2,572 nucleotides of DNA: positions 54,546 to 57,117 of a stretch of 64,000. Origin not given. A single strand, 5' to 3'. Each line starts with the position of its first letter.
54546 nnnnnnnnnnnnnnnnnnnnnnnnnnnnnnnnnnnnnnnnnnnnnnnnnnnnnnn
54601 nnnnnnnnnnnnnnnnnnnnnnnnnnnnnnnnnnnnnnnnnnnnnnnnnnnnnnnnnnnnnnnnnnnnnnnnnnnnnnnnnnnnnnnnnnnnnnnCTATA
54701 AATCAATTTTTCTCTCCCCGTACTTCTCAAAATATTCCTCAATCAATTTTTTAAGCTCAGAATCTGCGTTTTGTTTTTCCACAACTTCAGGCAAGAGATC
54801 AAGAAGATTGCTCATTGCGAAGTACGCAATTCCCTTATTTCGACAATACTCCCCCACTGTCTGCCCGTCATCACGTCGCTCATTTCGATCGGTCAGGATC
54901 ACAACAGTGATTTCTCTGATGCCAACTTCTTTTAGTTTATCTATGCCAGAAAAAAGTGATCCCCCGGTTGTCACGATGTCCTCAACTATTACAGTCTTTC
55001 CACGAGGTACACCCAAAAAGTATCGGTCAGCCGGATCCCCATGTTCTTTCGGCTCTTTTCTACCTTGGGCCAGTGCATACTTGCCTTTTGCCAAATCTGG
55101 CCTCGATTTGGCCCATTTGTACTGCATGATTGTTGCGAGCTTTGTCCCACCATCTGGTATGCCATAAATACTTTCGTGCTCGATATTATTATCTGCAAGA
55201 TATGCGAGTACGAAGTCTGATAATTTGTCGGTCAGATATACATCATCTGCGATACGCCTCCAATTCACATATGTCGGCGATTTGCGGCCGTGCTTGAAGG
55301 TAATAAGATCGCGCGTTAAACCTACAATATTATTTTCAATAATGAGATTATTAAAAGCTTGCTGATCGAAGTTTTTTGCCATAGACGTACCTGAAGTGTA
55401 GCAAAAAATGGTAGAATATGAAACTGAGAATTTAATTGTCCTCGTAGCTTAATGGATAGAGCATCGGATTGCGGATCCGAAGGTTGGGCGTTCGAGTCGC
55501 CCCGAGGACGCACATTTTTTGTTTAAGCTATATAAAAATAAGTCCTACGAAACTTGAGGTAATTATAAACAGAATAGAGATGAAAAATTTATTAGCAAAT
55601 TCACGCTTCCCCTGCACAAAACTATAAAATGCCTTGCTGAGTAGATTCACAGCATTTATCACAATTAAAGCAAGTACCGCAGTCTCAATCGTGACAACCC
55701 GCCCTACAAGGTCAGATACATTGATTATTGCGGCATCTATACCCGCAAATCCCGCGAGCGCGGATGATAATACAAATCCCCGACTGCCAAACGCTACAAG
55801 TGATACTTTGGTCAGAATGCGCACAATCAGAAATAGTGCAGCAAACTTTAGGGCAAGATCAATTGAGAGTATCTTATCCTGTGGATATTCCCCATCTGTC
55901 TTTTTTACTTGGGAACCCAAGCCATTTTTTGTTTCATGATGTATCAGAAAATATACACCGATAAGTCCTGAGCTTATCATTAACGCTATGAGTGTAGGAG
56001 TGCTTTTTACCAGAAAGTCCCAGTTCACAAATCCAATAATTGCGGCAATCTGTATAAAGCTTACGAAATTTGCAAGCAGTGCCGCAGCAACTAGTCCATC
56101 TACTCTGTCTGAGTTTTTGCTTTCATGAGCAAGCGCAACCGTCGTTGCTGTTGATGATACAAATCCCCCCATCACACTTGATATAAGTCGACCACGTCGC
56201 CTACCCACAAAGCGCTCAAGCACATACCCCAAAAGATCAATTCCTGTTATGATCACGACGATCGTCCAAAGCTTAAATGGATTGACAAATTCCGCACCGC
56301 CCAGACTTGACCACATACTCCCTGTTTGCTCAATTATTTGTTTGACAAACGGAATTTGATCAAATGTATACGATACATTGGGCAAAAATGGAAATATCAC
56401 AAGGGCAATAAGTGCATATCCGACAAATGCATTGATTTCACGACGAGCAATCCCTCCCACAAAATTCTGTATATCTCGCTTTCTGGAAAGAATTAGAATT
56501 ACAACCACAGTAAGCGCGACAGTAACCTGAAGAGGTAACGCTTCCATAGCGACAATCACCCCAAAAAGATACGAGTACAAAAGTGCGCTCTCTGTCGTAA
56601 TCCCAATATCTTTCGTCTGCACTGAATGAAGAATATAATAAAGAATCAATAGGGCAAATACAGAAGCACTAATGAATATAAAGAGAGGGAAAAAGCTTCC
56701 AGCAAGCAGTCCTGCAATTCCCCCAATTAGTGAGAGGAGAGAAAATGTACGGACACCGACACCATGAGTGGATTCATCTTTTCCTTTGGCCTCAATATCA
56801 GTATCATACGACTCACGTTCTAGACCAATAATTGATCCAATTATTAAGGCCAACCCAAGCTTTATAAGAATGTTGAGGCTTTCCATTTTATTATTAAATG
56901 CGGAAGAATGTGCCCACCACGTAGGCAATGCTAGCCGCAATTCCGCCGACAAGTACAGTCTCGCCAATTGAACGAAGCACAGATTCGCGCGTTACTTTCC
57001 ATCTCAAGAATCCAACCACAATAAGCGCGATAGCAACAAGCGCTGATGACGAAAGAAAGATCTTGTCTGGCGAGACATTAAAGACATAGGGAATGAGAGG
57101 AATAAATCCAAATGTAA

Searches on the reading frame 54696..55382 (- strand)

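Call 75: search_protein_families(library=pfam, proteins=[window:54696-55382:-], max_evalue=0.001)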
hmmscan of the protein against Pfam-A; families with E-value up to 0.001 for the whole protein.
window:54696-55382:- (228 aa): 1 family
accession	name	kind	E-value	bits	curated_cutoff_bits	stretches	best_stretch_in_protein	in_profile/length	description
PF00156.33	Pribosyltran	-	2.9e-09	36.9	26.3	1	66-172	27-132/158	Phosphoribosyl transferase domain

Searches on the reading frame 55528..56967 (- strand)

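Call 75: search_protein_families(library=pfam, proteins=[window:55528-56967:-], max_evalue=0.001)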
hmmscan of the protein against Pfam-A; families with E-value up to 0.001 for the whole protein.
window:55528-56967:- (479 aa): 2 families
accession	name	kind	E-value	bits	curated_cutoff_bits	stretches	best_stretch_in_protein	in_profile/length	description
PF13194.11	DUF4010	-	1.2e-41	143.2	30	1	238-452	1-209/210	Domain of unknown function (DUF4010)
PF02308.21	MgtC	-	2.8e-13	50.7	31.4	1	37-163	1-117/121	MgtC family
